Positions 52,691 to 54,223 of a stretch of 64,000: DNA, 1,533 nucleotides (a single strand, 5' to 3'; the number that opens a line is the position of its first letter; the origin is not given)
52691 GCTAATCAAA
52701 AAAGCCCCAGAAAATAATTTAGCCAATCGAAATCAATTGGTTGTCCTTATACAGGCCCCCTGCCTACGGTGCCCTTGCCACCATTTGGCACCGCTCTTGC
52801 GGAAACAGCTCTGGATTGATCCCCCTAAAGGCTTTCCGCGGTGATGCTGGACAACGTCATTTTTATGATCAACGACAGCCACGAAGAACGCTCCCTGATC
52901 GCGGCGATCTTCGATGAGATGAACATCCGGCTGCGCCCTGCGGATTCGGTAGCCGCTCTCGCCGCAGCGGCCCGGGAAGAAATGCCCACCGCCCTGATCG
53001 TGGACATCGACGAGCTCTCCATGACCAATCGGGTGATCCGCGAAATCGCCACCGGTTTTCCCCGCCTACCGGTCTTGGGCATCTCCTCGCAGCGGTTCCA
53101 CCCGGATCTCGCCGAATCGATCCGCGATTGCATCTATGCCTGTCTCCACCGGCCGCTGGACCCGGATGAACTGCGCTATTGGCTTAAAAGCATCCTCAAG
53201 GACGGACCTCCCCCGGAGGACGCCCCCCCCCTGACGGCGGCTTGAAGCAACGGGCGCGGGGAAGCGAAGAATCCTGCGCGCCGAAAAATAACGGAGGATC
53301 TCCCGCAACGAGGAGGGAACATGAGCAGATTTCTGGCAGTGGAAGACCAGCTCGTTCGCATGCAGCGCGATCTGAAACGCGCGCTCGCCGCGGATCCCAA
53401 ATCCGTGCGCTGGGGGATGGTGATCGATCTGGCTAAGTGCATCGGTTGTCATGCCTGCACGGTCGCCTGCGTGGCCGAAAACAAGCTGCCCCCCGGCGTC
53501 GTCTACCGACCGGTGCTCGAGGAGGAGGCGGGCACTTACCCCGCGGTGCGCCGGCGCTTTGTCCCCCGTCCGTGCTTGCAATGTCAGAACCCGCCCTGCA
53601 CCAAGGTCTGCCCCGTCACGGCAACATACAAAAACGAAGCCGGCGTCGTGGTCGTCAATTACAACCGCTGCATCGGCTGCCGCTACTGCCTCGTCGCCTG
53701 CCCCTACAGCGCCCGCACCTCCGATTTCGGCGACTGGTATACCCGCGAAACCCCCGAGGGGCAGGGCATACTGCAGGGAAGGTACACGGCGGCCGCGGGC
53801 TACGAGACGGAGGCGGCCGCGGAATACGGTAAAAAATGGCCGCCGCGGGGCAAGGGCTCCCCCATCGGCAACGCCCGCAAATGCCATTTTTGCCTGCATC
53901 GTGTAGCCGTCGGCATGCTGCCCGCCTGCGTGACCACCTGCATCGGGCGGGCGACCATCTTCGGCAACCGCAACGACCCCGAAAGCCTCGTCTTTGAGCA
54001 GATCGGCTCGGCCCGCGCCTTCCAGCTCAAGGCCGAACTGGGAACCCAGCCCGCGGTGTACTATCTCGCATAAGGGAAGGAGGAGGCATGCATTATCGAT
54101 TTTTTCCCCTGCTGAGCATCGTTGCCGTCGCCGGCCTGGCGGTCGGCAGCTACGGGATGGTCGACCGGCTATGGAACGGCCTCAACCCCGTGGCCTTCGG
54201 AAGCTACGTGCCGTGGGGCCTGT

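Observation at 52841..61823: TtrBCA-ordered periplasmic molybdoenzyme extended by FmdE, a MoCF-domain protein and cytoplasmic HdrCB-like subunits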

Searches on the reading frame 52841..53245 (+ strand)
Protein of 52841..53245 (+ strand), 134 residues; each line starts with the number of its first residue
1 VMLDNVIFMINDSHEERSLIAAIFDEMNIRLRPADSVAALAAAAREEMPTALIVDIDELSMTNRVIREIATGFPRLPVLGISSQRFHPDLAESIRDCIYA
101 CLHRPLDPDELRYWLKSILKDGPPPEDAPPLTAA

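Call 3: search_protein_families(library=pfam, proteins=[window:52841-53245:+], max_evalue=0.01)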
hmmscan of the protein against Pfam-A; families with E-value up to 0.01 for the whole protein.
window:52841-53245:+ (134 aa): 1 family
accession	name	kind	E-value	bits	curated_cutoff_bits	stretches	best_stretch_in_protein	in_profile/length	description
PF00072.30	Response_reg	-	4.1e-05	24.2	30.2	1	7-112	1-107/111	Response regulator receiver domain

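Call 4: search_protein_families(library=ncbifam, proteins=[window:52841-53245:+], max_evalue=0.01)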
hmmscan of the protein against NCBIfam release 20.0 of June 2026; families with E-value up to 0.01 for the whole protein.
window:52841-53245:+ (134 aa): 1 family
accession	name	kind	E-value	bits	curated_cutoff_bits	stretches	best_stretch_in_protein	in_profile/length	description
NF041832.1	near_NosP_CTERM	subfamily_domain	8.3e-05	21.8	400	1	6-118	253-369/370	NahK/ErcS family hybrid sensor histidine kinase/response regulator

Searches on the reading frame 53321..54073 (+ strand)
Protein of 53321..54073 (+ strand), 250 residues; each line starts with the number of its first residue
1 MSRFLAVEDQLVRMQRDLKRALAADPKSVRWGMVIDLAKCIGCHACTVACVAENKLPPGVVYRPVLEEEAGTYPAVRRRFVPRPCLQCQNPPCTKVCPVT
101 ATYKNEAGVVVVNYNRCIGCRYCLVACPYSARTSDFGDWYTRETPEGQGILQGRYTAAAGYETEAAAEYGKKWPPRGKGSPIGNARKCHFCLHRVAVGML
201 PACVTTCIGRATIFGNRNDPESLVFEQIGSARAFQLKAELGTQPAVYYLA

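Call 3: search_protein_families(library=pfam, proteins=[window:53321-54073:+], max_evalue=0.01)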
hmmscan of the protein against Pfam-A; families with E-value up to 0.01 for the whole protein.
window:53321-54073:+ (250 aa): 13 families
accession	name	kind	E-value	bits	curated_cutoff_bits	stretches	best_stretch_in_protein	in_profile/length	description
PF13247.11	Fer4_11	-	3e-18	66.3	26.2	2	79-133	4-60/100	4Fe-4S dicluster domain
PF13237.11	Fer4_10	-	1.5e-11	44.5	25.5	2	81-128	5-53/53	4Fe-4S dicluster domain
PF12838.12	Fer4_7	-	1.8e-11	44.8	27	2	39-101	1-52/52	4Fe-4S dicluster domain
PF12797.12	Fer4_2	-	2.1e-10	40.3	24.5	2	109-129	2-22/22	4Fe-4S binding domain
PF12837.12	Fer4_6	-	5.3e-09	36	25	1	109-131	1-23/24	4Fe-4S binding domain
PF00037.32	Fer4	-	1.3e-07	31.5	21.1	2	110-132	1-23/24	4Fe-4S binding domain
PF13187.11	Fer4_9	-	2e-07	31.4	27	2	85-130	2-50/52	4Fe-4S dicluster domain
PF13183.11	Fer4_8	-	1.1e-06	29.6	27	1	37-99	2-66/68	4Fe-4S dicluster domain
PF13534.11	Fer4_17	-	3.2e-05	24.8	22.2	0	116-135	1-20/61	4Fe-4S dicluster domain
PF25160.1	LdpA_Fe-S-bd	-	0.00026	21.1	27.6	1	88-130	5-41/49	LdpA Fe-S cluster-binding domain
PF14697.11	Fer4_21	-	0.00063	20.3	35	1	84-129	7-53/59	4Fe-4S dicluster domain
PF13459.11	Fer4_15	-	0.0028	18.7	22.4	0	110-128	1-19/66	4Fe-4S single cluster domain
PF13484.11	Fer4_16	-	0.0035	18.5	30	0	116-143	1-28/66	4Fe-4S double cluster binding domain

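Call 4: search_protein_families(library=ncbifam, proteins=[window:53321-54073:+], max_evalue=0.01)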
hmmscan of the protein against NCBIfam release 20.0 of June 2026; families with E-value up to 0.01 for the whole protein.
window:53321-54073:+ (250 aa): 52 families (the best 25 are shown)
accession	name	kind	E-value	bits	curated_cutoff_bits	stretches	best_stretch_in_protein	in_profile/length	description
NF045797.1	DsrO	equivalog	2.8e-52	177.5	200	2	14-139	27-157/235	sulfate reduction electron transfer complex DsrMKJOP subunit DsrO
NF041715.1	arsenate_red_ArrB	equivalog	4.5e-48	163.8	450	1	30-249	2-225/233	arsenate respiratory reductase iron-sulfur subunit ArrB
NF011569.0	PRK14993.1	equivalog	2.7e-47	161.3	416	2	27-133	40-148/244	tetrathionate reductase subunit TtrB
TIGR03149.1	cyt_nit_nrfC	equivalog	8.8e-45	152.8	377.6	2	23-132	31-142/225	cytochrome c nitrite reductase Fe-S protein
NF041782.1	mnquin_red_QrcC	equivalog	3.5e-39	134.9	400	1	31-249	1-225/239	menaquinone reductase iron-sulfur cluster-binding subunit QrcC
TIGR02951.1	DMSO_dmsB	equivalog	1.1e-31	110.1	214.1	2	31-133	2-113/161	DMSO/selenate family reductase complex B subunit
TIGR03478.1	DMSO_red_II_bet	subfamily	4.6e-29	101.3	480.7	3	68-131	114-178/321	DMSO reductase family type II enzyme, iron-sulfur subunit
NF038355.1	FDH3_beta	equivalog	6.6e-26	91.4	240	1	33-222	5-169/180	formate dehydrogenase FDH3 subunit beta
NF008134.0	PRK10882.1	equivalog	6.5e-24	84.6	263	3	79-132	107-161/329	hydrogenase 2 operon protein HybA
NF045715.1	sulf_resp_HmcB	equivalog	8.1e-24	84.3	420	2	31-138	37-160/307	sulfate respiration complex iron-sulfur protein HmcB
NF042979.1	EthbenzDh_ebdB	equivalog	7.9e-23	80.9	740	3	68-131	136-200/354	ethylbenzene dehydrogenase subunit beta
TIGR01582.1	FDH-beta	equivalog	2.9e-21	75.8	334.7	3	84-130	92-139/283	formate dehydrogenase subunit beta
TIGR01660.1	narH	equivalog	7.2e-17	61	524.05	2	72-130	170-229/492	nitrate reductase subunit beta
NF007658.0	PRK10330.1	equivalog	9e-17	61.1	260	1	33-131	5-103/181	electron transport protein HydN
NF007382.0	PRK09898.1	equivalog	1.8e-16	60.3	213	1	79-135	117-174/208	ferredoxin-like protein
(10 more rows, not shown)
